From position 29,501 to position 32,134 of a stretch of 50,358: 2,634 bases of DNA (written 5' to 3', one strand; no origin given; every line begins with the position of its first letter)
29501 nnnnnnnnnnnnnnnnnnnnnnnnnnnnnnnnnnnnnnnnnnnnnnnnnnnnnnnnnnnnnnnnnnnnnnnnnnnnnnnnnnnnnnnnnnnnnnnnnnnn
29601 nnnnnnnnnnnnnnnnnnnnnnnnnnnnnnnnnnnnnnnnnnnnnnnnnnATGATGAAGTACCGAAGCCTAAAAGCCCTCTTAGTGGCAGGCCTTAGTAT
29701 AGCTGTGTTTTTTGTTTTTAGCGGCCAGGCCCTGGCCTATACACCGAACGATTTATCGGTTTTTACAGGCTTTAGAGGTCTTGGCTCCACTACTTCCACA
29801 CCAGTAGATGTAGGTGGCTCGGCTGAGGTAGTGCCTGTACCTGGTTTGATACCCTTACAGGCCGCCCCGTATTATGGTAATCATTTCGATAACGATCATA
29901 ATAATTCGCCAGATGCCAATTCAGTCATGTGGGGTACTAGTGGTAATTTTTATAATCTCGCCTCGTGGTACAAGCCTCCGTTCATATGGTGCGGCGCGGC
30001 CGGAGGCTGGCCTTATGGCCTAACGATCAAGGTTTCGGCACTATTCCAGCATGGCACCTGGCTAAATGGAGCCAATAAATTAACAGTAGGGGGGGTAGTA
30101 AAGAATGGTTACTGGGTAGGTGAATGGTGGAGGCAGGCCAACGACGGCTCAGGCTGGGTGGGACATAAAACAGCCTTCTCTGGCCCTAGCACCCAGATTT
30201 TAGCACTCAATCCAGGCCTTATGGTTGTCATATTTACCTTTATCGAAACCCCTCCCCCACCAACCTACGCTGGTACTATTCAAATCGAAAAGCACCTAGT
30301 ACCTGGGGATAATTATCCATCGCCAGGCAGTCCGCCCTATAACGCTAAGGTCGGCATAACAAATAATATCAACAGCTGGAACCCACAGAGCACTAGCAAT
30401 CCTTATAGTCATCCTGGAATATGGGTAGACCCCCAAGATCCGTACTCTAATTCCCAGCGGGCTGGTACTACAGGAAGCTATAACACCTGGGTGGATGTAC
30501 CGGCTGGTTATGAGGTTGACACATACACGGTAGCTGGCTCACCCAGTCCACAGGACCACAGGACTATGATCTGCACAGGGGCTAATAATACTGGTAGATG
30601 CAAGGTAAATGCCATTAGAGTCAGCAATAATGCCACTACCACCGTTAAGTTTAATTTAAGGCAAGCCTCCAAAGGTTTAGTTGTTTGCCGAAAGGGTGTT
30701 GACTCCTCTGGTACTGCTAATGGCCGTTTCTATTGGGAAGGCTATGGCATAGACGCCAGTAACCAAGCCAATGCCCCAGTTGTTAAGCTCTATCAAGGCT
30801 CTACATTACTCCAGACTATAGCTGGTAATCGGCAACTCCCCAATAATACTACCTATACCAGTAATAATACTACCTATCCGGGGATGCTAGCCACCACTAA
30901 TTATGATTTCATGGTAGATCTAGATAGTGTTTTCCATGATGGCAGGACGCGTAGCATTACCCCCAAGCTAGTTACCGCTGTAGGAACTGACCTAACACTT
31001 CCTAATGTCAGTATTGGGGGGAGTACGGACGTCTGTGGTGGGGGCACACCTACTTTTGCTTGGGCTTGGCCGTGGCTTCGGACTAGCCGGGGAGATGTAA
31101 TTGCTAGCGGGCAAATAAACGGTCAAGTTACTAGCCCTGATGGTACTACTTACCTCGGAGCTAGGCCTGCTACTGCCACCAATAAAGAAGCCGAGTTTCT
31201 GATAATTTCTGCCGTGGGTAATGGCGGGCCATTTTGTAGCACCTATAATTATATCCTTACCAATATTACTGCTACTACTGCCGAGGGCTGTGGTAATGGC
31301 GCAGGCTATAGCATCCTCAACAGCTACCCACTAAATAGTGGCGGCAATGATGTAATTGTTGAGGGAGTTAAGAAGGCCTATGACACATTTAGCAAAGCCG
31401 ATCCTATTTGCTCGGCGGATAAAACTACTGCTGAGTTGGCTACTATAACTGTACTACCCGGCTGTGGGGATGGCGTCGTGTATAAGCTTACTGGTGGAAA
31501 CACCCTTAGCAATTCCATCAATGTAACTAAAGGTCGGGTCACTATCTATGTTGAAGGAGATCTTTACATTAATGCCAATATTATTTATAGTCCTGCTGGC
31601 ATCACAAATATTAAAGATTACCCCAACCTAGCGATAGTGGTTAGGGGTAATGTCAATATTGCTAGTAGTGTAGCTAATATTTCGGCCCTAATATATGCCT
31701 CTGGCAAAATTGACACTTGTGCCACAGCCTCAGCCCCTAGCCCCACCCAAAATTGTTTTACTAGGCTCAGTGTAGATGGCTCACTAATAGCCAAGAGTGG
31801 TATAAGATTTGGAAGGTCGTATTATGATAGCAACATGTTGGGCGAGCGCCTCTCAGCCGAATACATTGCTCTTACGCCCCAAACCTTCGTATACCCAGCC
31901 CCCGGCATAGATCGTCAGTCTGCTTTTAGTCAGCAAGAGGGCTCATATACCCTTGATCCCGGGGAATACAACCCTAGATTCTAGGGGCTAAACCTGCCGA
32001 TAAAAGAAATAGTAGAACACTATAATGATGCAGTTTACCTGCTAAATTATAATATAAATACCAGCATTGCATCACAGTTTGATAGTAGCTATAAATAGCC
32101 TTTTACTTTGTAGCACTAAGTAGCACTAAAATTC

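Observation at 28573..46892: The entire type IV pilus locus is bracketed by two 3.4-kb near-identical direct repeats (A-B-A architecture)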

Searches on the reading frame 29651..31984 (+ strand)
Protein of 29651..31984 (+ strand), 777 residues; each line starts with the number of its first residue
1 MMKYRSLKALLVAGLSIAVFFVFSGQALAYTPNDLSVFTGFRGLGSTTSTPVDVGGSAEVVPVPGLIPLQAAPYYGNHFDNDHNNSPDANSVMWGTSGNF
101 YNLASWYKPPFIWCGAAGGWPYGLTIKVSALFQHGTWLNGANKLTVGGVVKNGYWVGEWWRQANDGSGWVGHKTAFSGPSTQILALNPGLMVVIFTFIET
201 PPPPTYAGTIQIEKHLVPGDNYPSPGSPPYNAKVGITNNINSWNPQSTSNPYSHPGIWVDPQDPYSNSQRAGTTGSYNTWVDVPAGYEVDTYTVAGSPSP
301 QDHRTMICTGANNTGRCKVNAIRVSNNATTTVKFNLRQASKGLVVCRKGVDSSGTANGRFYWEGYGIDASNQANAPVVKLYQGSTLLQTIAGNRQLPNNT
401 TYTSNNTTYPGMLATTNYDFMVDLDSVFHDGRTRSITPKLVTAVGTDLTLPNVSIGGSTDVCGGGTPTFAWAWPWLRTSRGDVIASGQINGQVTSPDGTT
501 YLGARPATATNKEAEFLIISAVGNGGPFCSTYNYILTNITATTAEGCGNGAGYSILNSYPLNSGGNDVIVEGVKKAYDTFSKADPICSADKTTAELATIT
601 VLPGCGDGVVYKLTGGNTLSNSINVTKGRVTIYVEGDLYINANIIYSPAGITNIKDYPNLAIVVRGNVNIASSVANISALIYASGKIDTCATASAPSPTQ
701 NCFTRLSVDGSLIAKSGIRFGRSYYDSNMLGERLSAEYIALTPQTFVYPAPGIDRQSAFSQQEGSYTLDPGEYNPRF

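Call 5: search_protein_families(library=pfam, proteins=[window:29651-31984:+])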
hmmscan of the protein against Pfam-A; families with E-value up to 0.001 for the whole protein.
window:29651-31984:+ (777 aa): 0 families

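Call 6: search_protein_families(library=ncbifam, proteins=[window:29651-31984:+])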
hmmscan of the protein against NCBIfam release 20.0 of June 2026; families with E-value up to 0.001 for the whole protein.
window:29651-31984:+ (777 aa): 0 families

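Call 9: search_protein_families(library=phrogs, proteins=[window:29651-31984:+], max_evalue=0.1)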
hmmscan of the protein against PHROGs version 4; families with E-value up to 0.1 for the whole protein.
window:29651-31984:+ (777 aa): 0 families

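Call 10: search_protein_families(library=padloc, proteins=[window:29651-31984:+], max_evalue=0.1)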
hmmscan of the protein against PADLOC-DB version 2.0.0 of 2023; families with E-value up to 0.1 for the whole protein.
window:29651-31984:+ (777 aa): 0 families

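Call 11: find_encoding_contigs(protein=window:29651-31984:+, flank=10000, max_places=10)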
Protein window:29651-31984:+ (777 aa): no gene with exactly this product is on record in the collection.

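Call 13: find_homologous_proteins(query=window:29651-31984:+)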
Query window:29651-31984:+ (777 aa): 7 proteins with E <= 0.001 among 8000 candidates.
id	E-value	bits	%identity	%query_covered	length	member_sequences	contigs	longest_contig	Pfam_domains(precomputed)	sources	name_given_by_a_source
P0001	0.0e+0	1792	100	100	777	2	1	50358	-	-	-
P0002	8.5e-248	842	70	74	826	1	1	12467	-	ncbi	-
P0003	5.5e-214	731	52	98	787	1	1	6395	-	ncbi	-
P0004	5.6e-127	443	47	39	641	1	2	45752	-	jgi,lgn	-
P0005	1.2e-86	309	39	54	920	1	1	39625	-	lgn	-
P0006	1.2e-80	290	40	44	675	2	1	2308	-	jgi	jgi:hypothetical protein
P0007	1.7e-71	259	49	28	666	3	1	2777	-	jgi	jgi:hypothetical protein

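Call 15: find_encoding_contigs(protein=P0002, flank=10000, max_places=4)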
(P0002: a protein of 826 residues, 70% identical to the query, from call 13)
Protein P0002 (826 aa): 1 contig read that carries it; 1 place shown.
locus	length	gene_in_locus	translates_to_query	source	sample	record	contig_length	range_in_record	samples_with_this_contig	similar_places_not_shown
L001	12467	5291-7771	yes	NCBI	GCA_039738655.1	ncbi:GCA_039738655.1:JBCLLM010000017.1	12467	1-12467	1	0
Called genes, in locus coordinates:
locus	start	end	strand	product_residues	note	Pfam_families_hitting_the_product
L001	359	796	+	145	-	-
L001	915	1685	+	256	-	PF06750:A24_N_bact, PF01478:Peptidase_A24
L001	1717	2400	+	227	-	-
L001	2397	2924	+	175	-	-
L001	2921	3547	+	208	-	PF07963:N_methyl (weak)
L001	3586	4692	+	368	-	-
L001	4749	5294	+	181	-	-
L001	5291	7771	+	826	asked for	-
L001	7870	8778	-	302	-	PF02899:Phage_int_SAM_1, PF13102:Phage_int_SAM_5, PF13495:Phage_int_SAM_4 (weak), PF00589:Phage_integrase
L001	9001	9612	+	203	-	PF01797:Y1_Tnp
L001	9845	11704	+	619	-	PF01134:GIDA, PF07992:Pyr_redox_2 (faint), PF12831:FAD_oxidored (weak), PF21680:GIDA_C_1st (weak), PF13932:SAM_GIDA_C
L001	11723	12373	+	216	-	PF09335:VTT_dom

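Call 16: find_encoding_contigs(protein=P0003, flank=10000, max_places=4)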
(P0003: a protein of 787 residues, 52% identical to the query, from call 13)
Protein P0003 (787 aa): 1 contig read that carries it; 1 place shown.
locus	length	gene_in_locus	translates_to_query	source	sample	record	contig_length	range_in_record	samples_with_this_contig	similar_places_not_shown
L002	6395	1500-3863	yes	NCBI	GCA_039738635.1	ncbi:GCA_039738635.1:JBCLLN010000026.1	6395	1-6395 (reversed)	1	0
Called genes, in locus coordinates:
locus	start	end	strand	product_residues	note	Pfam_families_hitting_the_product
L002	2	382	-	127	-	?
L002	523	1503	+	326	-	-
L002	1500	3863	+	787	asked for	-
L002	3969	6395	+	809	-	?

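Call 17: find_encoding_contigs(protein=P0004, flank=10000, max_places=4)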
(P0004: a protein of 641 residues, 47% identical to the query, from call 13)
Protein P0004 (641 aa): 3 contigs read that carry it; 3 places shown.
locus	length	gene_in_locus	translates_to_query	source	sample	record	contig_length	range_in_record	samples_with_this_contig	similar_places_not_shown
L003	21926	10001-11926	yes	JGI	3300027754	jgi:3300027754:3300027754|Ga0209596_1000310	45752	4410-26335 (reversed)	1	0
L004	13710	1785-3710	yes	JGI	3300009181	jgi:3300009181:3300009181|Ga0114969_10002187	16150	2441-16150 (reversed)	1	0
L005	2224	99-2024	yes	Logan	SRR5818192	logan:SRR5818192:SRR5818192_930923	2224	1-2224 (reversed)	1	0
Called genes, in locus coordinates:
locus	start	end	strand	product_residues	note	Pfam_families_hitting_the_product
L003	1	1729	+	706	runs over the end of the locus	PF13491:FtsK_4TM, PF17854:FtsK_alpha, PF01580:FtsK_SpoIIIE, PF12846:AAA_10 (faint), PF09397:FtsK_gamma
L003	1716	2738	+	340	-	PF12844:HTH_19 (weak), PF13413:HTH_25, PF09136:Glucodextran_B, PF13464:RodZ_C (weak)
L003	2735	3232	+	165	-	PF04461:YajQ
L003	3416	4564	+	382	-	PF01637:ATPase_2 (faint), PF06745:ATPase (faint), PF00154:RecA_N, PF08423:Rad51, PF13481:AAA_25 (faint), PF27531:MT3502_N (weak), PF21096:RecA_C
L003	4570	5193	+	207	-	PF27462:RecX_N, PF21982:RecX_HTH1, PF02631:RecX_HTH2, PF21981:RecX_HTH3 (faint)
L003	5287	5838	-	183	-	PF05239:PRC (faint)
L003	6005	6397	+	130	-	PF01250:Ribosomal_S6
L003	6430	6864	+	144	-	PF00436:SSB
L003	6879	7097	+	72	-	PF01084:Ribosomal_S18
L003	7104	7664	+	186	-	PF08207:EFP_N, PF01132:EFP, PF09285:Elong-fact-P_C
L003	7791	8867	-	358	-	PF01926:MMR_HSR1, PF02421:FeoB_N, PF06071:YchF-GTPase_C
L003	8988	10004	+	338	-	-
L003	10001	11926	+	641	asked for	-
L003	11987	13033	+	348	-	PF11104:PilM_2, PF06723:MreB_Mbl (faint), PF14450:FtsA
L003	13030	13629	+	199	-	PF05137:PilN (faint)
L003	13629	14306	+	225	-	PF04350:PilO (weak)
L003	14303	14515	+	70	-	-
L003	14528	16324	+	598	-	PF05157:MshEN, PF00437:T2SSE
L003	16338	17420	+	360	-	PF00437:T2SSE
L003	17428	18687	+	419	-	PF28597:T2SSF_N, PF00482:T2SSF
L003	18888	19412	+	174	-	PF07963:N_methyl (weak)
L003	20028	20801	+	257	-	PF06750:A24_N_bact, PF01478:Peptidase_A24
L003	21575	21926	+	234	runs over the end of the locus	-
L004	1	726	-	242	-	?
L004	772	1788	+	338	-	-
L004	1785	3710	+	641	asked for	-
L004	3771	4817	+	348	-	PF11104:PilM_2, PF06723:MreB_Mbl (faint), PF14450:FtsA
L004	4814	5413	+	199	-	PF05137:PilN (faint)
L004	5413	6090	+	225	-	PF04350:PilO (weak)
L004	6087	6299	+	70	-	-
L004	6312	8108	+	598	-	PF05157:MshEN, PF00437:T2SSE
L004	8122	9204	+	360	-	PF00437:T2SSE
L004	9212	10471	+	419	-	PF28597:T2SSF_N, PF00482:T2SSF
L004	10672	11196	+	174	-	PF07963:N_methyl (weak)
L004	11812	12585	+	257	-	PF06750:A24_N_bact, PF01478:Peptidase_A24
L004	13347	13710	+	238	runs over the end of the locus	-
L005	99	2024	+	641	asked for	-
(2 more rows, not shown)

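Call 18: find_encoding_contigs(protein=P0005, flank=10000, max_places=4)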
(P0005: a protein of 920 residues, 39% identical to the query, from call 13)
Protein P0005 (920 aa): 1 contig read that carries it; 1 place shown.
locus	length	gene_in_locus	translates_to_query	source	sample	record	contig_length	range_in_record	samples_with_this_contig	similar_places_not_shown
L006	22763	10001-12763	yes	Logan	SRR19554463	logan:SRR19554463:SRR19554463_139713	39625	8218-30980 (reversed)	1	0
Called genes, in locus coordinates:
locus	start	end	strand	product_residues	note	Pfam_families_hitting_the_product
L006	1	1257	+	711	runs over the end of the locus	PF13491:FtsK_4TM, PF17854:FtsK_alpha, PF01580:FtsK_SpoIIIE, PF09397:FtsK_gamma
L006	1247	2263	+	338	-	PF12844:HTH_19, PF13413:HTH_25, PF09136:Glucodextran_B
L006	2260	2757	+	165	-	PF04461:YajQ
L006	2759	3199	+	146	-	-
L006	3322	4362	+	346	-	PF00154:RecA_N, PF08423:Rad51, PF06745:ATPase (weak), PF01637:ATPase_2 (faint), PF27531:MT3502_N (weak), PF21096:RecA_C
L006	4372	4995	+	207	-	PF27462:RecX_N, PF21982:RecX_HTH1, PF02631:RecX_HTH2 (weak), PF21981:RecX_HTH3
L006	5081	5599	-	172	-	PF05239:PRC (faint)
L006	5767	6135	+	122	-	PF01250:Ribosomal_S6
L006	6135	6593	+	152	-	PF00436:SSB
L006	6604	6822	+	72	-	PF01084:Ribosomal_S18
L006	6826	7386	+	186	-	PF08207:EFP_N, PF01132:EFP, PF09285:Elong-fact-P_C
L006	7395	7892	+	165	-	-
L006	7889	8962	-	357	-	PF01926:MMR_HSR1, PF02421:FeoB_N, PF06071:YchF-GTPase_C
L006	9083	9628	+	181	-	-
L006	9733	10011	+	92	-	-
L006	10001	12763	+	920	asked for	-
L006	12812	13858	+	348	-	PF11104:PilM_2, PF06723:MreB_Mbl (faint), PF14450:FtsA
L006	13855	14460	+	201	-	PF05137:PilN (weak)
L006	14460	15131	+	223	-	-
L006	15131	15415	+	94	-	-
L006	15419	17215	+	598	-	PF05157:MshEN, PF00437:T2SSE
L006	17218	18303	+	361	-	PF00437:T2SSE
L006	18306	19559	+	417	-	PF28597:T2SSF_N, PF00482:T2SSF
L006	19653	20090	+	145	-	PF07963:N_methyl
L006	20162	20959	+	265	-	PF06750:A24_N_bact, PF01478:Peptidase_A24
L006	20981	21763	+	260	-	-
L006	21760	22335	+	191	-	-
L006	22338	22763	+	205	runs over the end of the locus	PF07963:N_methyl (weak)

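Call 21: find_related_loci(query=A1, collection=genome_contigs, flank=10000)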
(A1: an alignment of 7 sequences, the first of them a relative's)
Query A1 (777 aa) in genome_contigs; peptide patterns used: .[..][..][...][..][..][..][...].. (x = any residue, [..] = any of these).
54 stretches matched a pattern; 14 encode a relative of the query (tblastn E <= 1e-3); 14 distinct loci.
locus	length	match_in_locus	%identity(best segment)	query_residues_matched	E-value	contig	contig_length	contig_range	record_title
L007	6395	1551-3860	52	17-777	0e+0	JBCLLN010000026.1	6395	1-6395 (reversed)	Candidatus Saccharimonadia bacterium isolate SLM_LV1_0208-G19 Node_26_length_6395_cov_22.213456, whole genome shotgun se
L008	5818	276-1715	41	277-777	1e-89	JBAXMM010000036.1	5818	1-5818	MAG: bacterium isolate ELA453 MAG453_36, whole genome shotgun sequence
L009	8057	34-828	47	503-777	3e-57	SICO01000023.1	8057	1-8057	MAG: Candidatus Saccharibacteria bacterium isolate Baikal-deep-G207 BACOMB-C42449, whole genome shotgun sequence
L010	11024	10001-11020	40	395-739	2e-53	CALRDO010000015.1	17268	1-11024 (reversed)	MAG: Patescibacteria group bacterium UBA4664 isolate TH-Jun18-49 genome assembly, contig: TH-Jun18-C6988, whole genome s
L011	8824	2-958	41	451-777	3e-55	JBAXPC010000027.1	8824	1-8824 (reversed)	MAG: bacterium isolate ELA521 MAG521_27, whole genome shotgun sequence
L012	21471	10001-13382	32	466-777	4e-36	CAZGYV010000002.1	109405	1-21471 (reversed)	MAG TPA_asm: uncultured Candidatus Saccharibacteria bacterium isolate SRP192515_co1_377 genome assembly, contig: NODE_92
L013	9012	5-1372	40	322-777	1e-77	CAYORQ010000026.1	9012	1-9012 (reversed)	MAG TPA_asm: uncultured Candidatus Saccharibacteria bacterium isolate binchicken_co321_112 genome assembly, contig: NODE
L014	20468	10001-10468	31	625-770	1e-9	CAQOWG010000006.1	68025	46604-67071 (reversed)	MAG TPA_asm: uncultured Candidatus Saccharibacteria bacterium isolate MGBC122299 genome assembly, contig: MGBC122299.6,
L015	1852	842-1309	32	625-770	1e-9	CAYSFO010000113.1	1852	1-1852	MAG TPA_asm: uncultured Muribaculaceae bacterium isolate SRP199465_co1_282 genome assembly, contig: NODE_146728_length_1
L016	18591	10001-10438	31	616-748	5e-9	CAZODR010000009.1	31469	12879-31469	MAG TPA_asm: uncultured Candidatus Saccharibacteria bacterium isolate SRP287540_co1_129 genome assembly, contig: NODE_14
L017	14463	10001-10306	37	624-717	7e-8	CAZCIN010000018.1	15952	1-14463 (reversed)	MAG TPA_asm: uncultured Candidatus Saccharibacteria bacterium isolate SRP287540_co2_121 genome assembly, contig: NODE_40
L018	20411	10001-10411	29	622-750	1e-6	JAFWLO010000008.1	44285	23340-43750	Candidatus Saccharibacteria bacterium isolate RGIG5850 Sheep_Jejunum-2__c168737, whole genome shotgun sequence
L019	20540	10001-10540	26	616-770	3e-8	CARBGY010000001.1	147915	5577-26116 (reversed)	MAG TPA_asm: uncultured Candidatus Saccharibacteria bacterium isolate MGBC135681 genome assembly, contig: MGBC135681.1,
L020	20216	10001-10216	37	629-700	1e-4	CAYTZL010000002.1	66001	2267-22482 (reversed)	MAG TPA_asm: uncultured Candidatus Saccharibacteria bacterium isolate SRP287540_co1_260 genome assembly, contig: NODE_34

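Call 25: find_related_loci(query=A1, collection=metagenome_contigs, flank=10000)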
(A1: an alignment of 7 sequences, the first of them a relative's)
Query A1 (777 aa) in metagenome_contigs; peptide patterns used: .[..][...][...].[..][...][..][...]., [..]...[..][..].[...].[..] (x = any residue, [..] = any of these).
171 stretches matched a pattern; 8 encode a relative of the query (tblastn E <= 1e-3); 7 distinct loci.
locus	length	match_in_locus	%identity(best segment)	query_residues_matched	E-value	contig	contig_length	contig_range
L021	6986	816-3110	37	1-777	2e-134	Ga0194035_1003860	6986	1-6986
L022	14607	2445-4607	36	32-777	4e-103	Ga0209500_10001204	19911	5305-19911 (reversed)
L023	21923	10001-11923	47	1-777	1e-64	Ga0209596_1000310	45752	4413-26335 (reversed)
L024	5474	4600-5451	39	281-580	3e-41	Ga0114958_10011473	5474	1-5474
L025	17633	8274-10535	34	48-777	2e-29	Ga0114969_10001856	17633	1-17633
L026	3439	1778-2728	33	473-777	4e-27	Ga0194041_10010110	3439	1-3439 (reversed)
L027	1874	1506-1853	45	413-542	4e-25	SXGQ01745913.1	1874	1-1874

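Call 37: predict_structure(alignment_id=A1)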
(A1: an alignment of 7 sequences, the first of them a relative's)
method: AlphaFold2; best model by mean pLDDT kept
length: 777 residues; sequences in the alignment: 7
mean_pLDDT: 45.7   pTM: 0.33
mean pLDDT of the five models: 45.7, 45.3, 45.2, 42.5, 41.5
residues with pLDDT >= 90: 0; 70-90: 65; 50-70: 226; < 50: 486
segments of 3 or more residues with pLDDT < 50: 1-5, 18-33, 64-91, 93-122, 132-140, 171-173, 202-276, 284-287, 297-303, 325-328, 337-565, 583-586, 588-599, 693-699, 723-747, 755-777
pLDDT, mean of each block of 10 residues (from residue 1): 47 51 33 58 61 60 44 33 39 41 34 37 60 40 61 68 57 55 58 69 38 33 28 35 31 34 34 46 52 51 55 58 50 51 43 45 41 37 31 33 27 35 37 33 32 31 28 24 27 32 32 28 30 28 29 24 52 69 48 45 56 67 64 80 65 58 83 76 74 47 61 61 42 36 47 52 40 26
secondary structure, 60 per line:
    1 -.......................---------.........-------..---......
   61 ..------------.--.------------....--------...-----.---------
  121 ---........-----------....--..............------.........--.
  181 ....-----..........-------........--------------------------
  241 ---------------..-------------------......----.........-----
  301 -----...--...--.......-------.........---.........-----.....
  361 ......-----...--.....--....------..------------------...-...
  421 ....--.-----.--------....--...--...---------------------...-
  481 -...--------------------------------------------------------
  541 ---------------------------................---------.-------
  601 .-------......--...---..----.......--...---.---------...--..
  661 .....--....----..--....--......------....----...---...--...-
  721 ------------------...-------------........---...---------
elements in order (helices of 4 or more, strands of 3 or more residues): H2-24 E34-42 E55-62 E91-94 E124-131 E143-146 E149-162 E169-177 E180-184 E190-199 E207-214 E277-282 E287-295 E306-308 E316-322 E330-338 E342-350 E356-366 E377-381 E384-387 E418-424 E442-445 E448-450 E453-455 E477-479 E482-484 H568-583 E609-614 E617-619 E629-635 E638-640 E659-665 E668-671 E680-683 E686-691 H698-701 E706-708 E712-714 E717-719 E739-741 H755-762 E766-768

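Call 38: find_homologous_proteins(query=A1, max_evalue=0.00001)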
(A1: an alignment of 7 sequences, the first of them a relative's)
Query A1 (7 sequences) (777 aa, profile of the alignment): 6 proteins with E <= 0.00001 among 8000 candidates.
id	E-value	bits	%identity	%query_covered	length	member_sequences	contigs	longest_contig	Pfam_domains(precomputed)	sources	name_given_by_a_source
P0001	0.0e+0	1249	100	100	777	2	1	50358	-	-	-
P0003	0.0e+0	1141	52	98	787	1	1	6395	-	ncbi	-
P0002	0.0e+0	1087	70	74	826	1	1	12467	-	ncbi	-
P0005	2.9e-285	967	39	54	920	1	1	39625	-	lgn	-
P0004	1.7e-268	911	47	39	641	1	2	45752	-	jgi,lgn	-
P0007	3.4e-250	851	49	28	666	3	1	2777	-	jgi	jgi:hypothetical protein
